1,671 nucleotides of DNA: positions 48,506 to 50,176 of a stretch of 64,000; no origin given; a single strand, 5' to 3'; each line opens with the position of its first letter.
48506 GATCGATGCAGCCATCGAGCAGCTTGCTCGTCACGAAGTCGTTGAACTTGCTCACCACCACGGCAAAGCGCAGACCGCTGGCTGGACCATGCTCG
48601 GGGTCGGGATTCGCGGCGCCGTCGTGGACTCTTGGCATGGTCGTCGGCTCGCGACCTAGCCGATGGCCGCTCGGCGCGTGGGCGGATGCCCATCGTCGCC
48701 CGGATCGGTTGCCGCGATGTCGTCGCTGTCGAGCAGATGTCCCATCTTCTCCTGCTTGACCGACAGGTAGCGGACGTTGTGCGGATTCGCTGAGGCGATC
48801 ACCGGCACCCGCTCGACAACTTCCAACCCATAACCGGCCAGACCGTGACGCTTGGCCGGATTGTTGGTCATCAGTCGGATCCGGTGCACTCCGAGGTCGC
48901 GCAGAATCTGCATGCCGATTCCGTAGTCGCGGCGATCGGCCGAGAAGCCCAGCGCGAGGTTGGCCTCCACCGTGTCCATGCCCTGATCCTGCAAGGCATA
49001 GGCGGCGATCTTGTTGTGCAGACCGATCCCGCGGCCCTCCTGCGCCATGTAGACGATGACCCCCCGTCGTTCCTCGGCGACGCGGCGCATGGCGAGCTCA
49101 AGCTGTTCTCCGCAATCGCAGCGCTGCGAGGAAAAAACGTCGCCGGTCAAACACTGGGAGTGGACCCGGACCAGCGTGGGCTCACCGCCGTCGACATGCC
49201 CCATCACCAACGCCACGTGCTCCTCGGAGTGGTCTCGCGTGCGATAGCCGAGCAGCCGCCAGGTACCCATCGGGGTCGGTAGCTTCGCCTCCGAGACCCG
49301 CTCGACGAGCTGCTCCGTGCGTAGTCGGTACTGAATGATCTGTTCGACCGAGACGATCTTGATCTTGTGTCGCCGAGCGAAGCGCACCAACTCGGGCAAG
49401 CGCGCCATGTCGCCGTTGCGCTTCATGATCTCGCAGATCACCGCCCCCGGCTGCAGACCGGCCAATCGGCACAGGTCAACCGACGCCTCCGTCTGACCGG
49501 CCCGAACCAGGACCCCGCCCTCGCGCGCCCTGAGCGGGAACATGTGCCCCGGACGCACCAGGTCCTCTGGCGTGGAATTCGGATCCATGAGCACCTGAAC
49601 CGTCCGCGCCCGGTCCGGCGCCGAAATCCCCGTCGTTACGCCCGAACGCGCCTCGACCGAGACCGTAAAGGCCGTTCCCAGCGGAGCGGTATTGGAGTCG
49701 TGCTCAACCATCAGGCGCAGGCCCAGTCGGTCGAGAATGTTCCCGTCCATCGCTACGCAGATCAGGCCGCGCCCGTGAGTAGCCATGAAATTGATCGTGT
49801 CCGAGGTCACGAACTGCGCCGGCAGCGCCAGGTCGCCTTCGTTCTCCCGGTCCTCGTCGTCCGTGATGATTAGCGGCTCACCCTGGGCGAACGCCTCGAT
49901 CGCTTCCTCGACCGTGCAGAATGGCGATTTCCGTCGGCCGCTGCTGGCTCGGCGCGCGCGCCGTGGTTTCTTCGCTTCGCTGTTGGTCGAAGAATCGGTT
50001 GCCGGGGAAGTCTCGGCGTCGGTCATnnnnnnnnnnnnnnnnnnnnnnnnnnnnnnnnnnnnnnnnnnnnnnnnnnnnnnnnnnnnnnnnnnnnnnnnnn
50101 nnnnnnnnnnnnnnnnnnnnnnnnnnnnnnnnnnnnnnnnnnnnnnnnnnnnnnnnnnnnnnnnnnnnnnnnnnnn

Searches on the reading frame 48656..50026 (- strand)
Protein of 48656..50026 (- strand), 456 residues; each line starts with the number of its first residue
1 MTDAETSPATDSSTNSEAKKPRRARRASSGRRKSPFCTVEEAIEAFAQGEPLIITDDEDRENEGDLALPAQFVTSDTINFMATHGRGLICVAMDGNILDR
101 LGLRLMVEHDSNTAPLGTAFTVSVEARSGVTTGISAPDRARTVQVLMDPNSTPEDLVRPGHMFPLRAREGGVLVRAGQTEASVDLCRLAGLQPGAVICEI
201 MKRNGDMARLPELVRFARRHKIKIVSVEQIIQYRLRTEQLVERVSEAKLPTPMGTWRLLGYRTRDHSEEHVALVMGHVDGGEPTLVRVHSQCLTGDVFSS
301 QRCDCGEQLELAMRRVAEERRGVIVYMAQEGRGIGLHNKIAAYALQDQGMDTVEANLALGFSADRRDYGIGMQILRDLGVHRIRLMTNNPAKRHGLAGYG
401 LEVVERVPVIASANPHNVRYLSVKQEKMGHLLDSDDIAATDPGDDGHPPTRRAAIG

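Call 25: find_encoding_contigs(protein=window:48656-50026:-, flank=10000, max_places=1)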
Protein window:48656-50026:- (456 aa): 2 contigs read that carry it; 1 place shown.
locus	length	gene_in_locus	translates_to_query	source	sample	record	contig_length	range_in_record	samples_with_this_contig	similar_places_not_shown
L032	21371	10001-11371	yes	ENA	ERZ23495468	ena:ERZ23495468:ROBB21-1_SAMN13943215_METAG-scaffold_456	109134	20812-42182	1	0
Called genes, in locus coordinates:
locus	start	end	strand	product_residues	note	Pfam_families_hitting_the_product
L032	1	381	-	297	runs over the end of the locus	-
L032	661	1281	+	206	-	PF01872:RibD_C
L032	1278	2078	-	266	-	PF00561:Abhydrolase_1, PF12146:Hydrolase_4 (faint), PF12697:Abhydrolase_6, PF08386:Abhydrolase_4 (weak)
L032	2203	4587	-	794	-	PF02515:CoA_transf_3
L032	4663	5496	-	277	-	PF01116:F_bP_aldolase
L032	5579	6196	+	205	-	PF04542:Sigma70_r2, PF08281:Sigma70_r4_2, PF04545:Sigma70_r4 (weak)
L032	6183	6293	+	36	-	-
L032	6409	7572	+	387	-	PF13490:zf-HC2 (weak)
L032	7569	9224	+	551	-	PF00383:dCMP_cyt_deam_1, PF14437:MafB19-deam, PF01872:RibD_C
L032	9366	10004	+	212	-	PF00677:Lum_binding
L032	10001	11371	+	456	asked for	PF00926:DHBP_synthase, PF00925:GTP_cyclohydro2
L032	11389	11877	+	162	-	PF00885:DMRL_synthase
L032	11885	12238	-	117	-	-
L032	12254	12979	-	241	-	-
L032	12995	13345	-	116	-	-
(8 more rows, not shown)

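Call 71: find_homologous_proteins(query=window:48656-50026:-, max_evalue=1e-80)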
Query window:48656-50026:- (456 aa): 8000 proteins with E <= 1e-80 among 8000 candidates; the best 120 are listed.
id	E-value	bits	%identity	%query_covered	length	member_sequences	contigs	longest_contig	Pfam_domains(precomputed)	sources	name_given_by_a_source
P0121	0.0e+0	1020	100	100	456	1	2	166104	PF00925.26,PF00926.25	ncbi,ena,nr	ncbi:MAG: bifunctional 3,4-dihydroxy-2-butanone-4-phosphate synthase/GTP cyclohydrolase II [Chlorofl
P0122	9.6e-281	949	93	100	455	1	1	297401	PF00925.26,PF00926.25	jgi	-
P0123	3.8e-280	947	93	100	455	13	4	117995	PF00925.26,PF00926.25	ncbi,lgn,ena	-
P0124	5.4e-277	936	92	100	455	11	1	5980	PF00925.26,PF00926.25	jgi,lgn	-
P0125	7.8e-276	933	92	100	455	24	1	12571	PF00925.26,PF00926.25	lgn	-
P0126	2.3e-275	931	90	100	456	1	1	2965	PF00925.26,PF00926.25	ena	-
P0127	3.8e-275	930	95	93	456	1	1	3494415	PF00925.26,PF00926.25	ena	-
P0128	1.5e-274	928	92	97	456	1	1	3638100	PF00925.26,PF00926.25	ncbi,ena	-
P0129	8.0e-271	916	90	100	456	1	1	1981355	PF00925.26,PF00926.25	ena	-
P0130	9.9e-271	916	90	100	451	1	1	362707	PF00925.26,PF00926.25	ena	-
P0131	1.5e-270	915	90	100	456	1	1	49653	PF00925.26,PF00926.25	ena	-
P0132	1.4e-269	912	89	100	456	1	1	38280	PF00925.26,PF00926.25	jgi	jgi:3,4-dihydroxy 2-butanone 4-phosphate synthase/GTP cyclohydrolase II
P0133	8.1e-269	910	90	98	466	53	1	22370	PF00925.26,PF00926.25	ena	-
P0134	2.3e-267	905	90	99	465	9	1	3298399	PF00925.26,PF00926.25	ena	-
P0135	2.2e-265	898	87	100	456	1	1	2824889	PF00925.26,PF00926.25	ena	-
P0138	7.8e-264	893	88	100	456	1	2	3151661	PF00925.26,PF00926.25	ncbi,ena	-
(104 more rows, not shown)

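Call 72: find_encoding_contigs(protein=P0128, flank=10000, max_places=1)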
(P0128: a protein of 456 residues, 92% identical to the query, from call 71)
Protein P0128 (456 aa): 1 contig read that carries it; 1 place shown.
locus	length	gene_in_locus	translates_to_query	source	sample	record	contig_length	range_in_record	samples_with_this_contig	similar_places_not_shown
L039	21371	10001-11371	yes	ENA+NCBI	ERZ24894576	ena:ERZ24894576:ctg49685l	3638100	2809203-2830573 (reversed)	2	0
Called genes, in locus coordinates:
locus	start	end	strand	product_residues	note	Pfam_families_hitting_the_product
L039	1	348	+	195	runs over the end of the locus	PF01872:RibD_C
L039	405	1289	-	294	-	PF00561:Abhydrolase_1, PF12146:Hydrolase_4, PF12697:Abhydrolase_6, PF03096:Ndr (weak), PF20434:BD-FAE (faint), PF08386:Abhydrolase_4 (weak)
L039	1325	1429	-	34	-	-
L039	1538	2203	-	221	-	PF00561:Abhydrolase_1, PF12697:Abhydrolase_6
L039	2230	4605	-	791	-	PF02515:CoA_transf_3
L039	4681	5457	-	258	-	PF01116:F_bP_aldolase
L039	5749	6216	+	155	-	PF04542:Sigma70_r2, PF08281:Sigma70_r4_2, PF04545:Sigma70_r4 (weak)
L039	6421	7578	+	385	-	PF13490:zf-HC2 (weak)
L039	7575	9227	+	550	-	PF00383:dCMP_cyt_deam_1, PF14437:MafB19-deam, PF01872:RibD_C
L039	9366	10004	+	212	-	PF00677:Lum_binding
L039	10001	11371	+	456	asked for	PF00926:DHBP_synthase, PF00925:GTP_cyclohydro2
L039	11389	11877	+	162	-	PF00885:DMRL_synthase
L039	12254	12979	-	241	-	-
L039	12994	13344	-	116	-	-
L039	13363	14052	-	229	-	-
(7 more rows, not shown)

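Call 73: find_encoding_contigs(protein=P0138, flank=10000, max_places=1)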
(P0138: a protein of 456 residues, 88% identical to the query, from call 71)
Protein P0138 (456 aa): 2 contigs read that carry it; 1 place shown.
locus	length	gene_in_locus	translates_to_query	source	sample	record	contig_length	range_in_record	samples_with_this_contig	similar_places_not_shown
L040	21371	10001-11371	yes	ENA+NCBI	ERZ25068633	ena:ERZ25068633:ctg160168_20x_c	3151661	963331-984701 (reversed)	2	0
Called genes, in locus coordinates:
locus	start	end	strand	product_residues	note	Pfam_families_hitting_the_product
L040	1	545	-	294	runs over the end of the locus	PF00561:Abhydrolase_1, PF12146:Hydrolase_4, PF12697:Abhydrolase_6, PF03096:Ndr (weak), PF08386:Abhydrolase_4 (weak)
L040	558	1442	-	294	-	PF00561:Abhydrolase_1, PF12146:Hydrolase_4 (weak), PF12697:Abhydrolase_6, PF03096:Ndr (faint), PF08386:Abhydrolase_4 (weak)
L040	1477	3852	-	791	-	PF02515:CoA_transf_3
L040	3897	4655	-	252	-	PF01936:NYN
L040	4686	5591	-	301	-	PF01116:F_bP_aldolase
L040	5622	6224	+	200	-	PF04542:Sigma70_r2, PF08281:Sigma70_r4_2, PF04545:Sigma70_r4 (weak)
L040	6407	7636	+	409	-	PF13490:zf-HC2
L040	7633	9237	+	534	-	PF00383:dCMP_cyt_deam_1, PF14437:MafB19-deam, PF01872:RibD_C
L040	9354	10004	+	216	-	PF00677:Lum_binding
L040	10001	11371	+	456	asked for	PF00926:DHBP_synthase, PF00925:GTP_cyclohydro2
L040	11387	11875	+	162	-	PF00885:DMRL_synthase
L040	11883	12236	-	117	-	-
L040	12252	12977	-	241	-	-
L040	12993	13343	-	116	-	-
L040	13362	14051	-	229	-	-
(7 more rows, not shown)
